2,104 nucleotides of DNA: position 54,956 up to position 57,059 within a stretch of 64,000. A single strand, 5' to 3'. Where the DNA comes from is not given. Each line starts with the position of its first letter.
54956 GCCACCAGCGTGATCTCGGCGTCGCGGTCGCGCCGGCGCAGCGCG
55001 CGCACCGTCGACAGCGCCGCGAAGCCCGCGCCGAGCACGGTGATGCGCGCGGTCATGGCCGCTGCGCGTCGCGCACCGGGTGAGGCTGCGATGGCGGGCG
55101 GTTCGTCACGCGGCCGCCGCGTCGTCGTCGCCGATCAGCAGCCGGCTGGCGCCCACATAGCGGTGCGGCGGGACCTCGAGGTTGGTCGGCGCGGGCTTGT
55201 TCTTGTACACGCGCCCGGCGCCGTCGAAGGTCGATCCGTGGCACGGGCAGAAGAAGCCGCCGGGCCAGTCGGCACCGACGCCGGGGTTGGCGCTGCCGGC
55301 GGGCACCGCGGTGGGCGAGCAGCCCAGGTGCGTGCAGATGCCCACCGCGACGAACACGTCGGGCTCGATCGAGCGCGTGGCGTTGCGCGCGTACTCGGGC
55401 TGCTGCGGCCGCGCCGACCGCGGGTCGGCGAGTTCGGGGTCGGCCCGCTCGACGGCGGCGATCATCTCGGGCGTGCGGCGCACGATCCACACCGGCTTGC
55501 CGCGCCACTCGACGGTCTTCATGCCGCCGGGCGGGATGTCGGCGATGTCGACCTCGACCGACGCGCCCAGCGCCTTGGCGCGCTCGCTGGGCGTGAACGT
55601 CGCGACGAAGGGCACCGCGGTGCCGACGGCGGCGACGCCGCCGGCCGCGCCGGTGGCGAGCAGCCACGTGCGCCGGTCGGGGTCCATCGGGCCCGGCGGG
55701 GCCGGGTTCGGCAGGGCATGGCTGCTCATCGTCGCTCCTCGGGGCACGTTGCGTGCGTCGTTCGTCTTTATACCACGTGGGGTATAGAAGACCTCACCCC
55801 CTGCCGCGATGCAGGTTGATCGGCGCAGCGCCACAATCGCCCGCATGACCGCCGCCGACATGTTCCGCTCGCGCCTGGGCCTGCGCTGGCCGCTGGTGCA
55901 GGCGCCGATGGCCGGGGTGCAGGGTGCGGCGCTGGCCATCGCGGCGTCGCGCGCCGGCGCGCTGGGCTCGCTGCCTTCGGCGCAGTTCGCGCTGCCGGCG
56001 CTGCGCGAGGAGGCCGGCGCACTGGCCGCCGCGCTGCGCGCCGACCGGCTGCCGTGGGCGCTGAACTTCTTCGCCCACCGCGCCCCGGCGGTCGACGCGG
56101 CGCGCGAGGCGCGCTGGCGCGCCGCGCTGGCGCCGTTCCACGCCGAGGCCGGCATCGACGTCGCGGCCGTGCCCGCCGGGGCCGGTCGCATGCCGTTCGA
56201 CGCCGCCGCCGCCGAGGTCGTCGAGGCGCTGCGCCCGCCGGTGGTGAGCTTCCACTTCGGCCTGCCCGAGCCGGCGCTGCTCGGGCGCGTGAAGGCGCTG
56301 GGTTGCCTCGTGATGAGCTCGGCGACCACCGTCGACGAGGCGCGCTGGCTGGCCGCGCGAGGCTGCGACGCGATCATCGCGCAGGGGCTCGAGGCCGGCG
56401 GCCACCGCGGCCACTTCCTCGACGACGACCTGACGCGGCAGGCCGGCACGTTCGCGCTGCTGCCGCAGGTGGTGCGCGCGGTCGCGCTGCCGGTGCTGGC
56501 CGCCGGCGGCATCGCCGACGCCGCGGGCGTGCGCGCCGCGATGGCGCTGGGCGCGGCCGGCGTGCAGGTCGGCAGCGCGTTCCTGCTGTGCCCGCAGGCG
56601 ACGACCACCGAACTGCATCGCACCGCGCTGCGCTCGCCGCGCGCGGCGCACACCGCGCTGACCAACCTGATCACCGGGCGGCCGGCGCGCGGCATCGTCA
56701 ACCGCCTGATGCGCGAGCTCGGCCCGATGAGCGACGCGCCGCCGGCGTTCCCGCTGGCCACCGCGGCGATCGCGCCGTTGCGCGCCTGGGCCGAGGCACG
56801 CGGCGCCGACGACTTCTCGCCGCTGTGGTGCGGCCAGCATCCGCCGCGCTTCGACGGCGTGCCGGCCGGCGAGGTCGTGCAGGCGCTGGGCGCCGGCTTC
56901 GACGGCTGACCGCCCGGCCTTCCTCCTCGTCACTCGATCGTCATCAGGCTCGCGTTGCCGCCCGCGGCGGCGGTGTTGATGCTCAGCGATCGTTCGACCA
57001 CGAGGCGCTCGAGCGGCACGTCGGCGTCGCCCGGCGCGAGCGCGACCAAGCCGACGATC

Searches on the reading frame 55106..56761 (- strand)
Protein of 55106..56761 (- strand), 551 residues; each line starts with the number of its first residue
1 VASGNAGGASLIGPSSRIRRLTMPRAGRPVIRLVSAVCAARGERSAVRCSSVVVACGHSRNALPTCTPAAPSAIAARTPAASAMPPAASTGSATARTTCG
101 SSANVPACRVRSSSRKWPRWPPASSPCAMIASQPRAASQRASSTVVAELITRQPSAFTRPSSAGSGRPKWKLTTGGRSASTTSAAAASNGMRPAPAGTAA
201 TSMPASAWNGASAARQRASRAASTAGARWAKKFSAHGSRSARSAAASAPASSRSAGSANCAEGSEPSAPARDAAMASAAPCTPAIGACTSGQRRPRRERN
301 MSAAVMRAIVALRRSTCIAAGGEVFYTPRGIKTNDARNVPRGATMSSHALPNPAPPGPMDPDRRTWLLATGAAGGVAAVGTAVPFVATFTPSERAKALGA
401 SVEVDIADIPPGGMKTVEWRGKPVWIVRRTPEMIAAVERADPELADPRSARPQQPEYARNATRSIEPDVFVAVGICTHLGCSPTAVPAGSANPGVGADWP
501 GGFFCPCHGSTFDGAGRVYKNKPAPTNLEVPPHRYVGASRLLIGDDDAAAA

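Call 30: search_protein_families(library=pfam, proteins=[window:55106-56761:-], max_evalue=0.001)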
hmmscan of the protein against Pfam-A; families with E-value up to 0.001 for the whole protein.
window:55106-56761:- (551 aa): 2 families
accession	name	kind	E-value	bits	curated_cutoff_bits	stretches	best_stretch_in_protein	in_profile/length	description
PF00355.32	Rieske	-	2.4e-08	34.2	20.3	1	466-530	33-86/88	Rieske [2Fe-2S] domain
PF10399.14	UCR_Fe-S_N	-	0.00018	21.3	24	1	360-392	8-41/41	Ubiquitinol-cytochrome C reductase Fe-S subunit TAT signal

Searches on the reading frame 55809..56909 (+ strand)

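Call 30: search_protein_families(library=pfam, proteins=[window:55809-56909:+], max_evalue=0.001)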
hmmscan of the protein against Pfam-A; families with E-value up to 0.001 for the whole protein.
window:55809-56909:+ (366 aa): 5 families
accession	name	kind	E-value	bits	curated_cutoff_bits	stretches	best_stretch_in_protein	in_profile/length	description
PF03060.21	NMO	-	2.7e-67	228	28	1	25-360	10-328/331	Nitronate monooxygenase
PF00478.31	IMPDH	-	2.7e-06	27.1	25.6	0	220-264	201-245/345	IMP dehydrogenase / GMP reductase domain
PF04481.18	DUF561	-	6.5e-06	25.9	21.6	1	175-257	135-216/243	Protein of unknown function (DUF561)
PF01070.24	FMN_dh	-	1.1e-05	25.1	24.9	1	174-260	228-307/350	FMN-dependent dehydrogenase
PF04131.20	NanE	-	0.00064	19.4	27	0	157-258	84-176/192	Putative N-acetylmannosamine-6-phosphate epimerase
